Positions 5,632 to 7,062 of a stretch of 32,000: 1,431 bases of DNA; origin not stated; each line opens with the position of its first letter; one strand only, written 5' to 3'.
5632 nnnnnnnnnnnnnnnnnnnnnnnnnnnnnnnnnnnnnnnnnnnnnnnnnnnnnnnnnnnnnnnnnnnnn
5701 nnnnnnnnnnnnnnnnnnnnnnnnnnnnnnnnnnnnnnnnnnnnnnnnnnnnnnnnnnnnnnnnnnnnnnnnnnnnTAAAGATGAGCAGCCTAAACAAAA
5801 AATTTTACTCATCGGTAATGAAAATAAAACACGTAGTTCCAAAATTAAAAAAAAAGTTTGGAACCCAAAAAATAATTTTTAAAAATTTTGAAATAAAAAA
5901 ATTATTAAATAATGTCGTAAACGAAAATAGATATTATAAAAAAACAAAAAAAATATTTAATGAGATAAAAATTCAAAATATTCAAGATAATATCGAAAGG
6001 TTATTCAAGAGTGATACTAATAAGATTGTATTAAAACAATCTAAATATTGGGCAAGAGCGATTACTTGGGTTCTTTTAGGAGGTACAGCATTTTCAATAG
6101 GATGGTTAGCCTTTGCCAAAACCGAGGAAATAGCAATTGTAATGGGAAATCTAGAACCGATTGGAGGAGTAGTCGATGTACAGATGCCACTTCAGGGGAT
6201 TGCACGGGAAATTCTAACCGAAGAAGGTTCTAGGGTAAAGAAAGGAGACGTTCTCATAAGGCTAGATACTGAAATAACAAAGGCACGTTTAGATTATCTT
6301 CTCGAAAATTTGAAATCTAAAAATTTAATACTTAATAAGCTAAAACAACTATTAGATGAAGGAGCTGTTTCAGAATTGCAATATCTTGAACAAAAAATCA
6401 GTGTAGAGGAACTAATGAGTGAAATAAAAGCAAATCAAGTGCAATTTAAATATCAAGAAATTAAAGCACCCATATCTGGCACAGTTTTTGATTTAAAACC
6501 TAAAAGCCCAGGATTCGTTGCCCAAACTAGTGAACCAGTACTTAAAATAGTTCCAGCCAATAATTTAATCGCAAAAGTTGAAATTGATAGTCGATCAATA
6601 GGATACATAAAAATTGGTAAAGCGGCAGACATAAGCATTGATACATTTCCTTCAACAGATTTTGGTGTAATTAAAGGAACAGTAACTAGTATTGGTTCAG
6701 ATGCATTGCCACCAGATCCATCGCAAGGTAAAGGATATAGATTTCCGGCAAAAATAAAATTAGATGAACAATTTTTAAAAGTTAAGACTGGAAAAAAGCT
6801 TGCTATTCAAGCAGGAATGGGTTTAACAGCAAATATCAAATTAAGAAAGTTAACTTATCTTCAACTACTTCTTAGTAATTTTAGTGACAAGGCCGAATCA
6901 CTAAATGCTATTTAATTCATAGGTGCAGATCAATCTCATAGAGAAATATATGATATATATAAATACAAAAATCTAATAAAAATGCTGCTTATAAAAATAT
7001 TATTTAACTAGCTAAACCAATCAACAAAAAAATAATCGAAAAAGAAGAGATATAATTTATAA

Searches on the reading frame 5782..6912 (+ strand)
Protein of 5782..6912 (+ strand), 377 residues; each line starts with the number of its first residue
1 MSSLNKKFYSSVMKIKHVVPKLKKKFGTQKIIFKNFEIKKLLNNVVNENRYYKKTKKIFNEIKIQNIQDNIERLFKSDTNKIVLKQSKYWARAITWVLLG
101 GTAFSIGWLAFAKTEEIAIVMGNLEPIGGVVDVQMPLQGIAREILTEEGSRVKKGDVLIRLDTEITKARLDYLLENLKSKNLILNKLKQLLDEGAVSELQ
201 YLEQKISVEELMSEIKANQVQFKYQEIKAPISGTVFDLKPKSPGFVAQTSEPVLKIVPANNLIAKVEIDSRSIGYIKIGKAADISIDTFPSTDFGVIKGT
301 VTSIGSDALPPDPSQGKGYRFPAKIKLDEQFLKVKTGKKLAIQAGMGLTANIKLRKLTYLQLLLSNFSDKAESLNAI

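Call 3: search_protein_families(library=pfam, proteins=[window:5782-6912:+], max_evalue=0.1)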
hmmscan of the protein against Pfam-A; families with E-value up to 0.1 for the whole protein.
window:5782-6912:+ (377 aa): 5 families
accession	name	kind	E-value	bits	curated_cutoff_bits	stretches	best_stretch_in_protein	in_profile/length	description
PF13437.12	HlyD_3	-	7.1e-17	62.5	22.2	1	227-330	2-96/106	HlyD family secretion protein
PF16576.10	HlyD_D23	-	2.2e-12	47.1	30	1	131-304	20-184/214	Barrel-sandwich domain of CusB or HlyD membrane-fusion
PF13533.13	Biotin_lipoyl_2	-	5e-05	23.5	29.8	1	133-162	3-32/32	Biotin-lipoyl like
PF00358.26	PTS_EIIA_1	-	0.012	15.8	27.2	0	137-168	79-110/127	phosphoenolpyruvate-dependent sugar phosphotransferase system, EIIA 1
PF00364.28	Biotin_lipoyl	-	0.023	15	22.1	0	131-161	43-73/73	Biotin-requiring enzyme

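Call 4: search_protein_families(library=ncbifam, proteins=[window:5782-6912:+], max_evalue=0.1)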
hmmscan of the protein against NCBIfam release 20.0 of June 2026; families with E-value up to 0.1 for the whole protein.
window:5782-6912:+ (377 aa): 19 families
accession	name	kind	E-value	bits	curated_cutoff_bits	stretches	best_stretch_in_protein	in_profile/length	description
TIGR01843.1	type_I_hlyD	subfamily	8.1e-42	143.6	208.65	3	206-367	252-411/422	HlyD family type I secretion periplasmic adaptor subunit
TIGR01730.1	RND_mfp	subfamily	9.9e-23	80.6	94.9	1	122-305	19-211/322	efflux RND transporter periplasmic adaptor subunit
TIGR00998.1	8a0101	subfamily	8.4e-16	57.8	390.8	2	170-333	148-320/334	EmrA/EmrK family multidrug efflux transporter periplasmic adaptor subunit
TIGR02971.1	heterocyst_DevB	subfamily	1.1e-10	41.4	129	2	199-306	179-280/327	ABC exporter membrane fusion protein, DevB family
TIGR00999.1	8a0102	subfamily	1.6e-08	34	319.3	1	149-305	1-168/271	CzcB/NccB family metal efflux transporter periplasmic adaptor subunit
NF033834.1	RND_adapt_MexA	exception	3.4e-08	33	750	1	130-235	63-168/373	multidrug efflux RND transporter periplasmic adaptor subunit MexA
NF007785.0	PRK10476.1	equivalog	1.1e-07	31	376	1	208-312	192-292/347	multidrug transporter subunit MdtN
TIGR01000.1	bacteriocin_acc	subfamily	2.5e-07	29.9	258.85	2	104-188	34-121/457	bacteriocin secretion accessory protein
NF011715.0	PRK15136.1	equivalog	7e-07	28.2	563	1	201-292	192-282/390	multidrug efflux MFS transporter periplasmic adaptor subunit EmrA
TIGR03794.1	NHLM_micro_HlyD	equivalog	1.2e-06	27.7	156.2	2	164-306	188-338/421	NHLP bacteriocin system secretion protein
NF045680.1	DiMtlExpIhpB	equivalog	2e-05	23.7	450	1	203-285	117-197/326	divalent metal ion exporter adaptor subunit IhpB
NF045904.1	RND-peri-MexE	equivalog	0.0013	17.7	714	1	130-272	63-219/390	multidrug efflux RND transporter periplasmic adaptor subunit MexE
NF007132.1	PRK09578.1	equivalog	0.0017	17.2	512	1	133-234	68-183/396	MexX/AxyX family multidrug efflux RND transporter periplasmic adaptor subunit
NF006962.0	PRK09439.1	equivalog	0.0029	17.3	212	1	137-175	99-137/169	PTS glucose transporter subunit IIA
NF033138.2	RND-peri-MexC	equivalog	0.012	14.8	625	0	120-171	54-104/375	MexC family multidrug efflux RND transporter periplasmic adaptor subunit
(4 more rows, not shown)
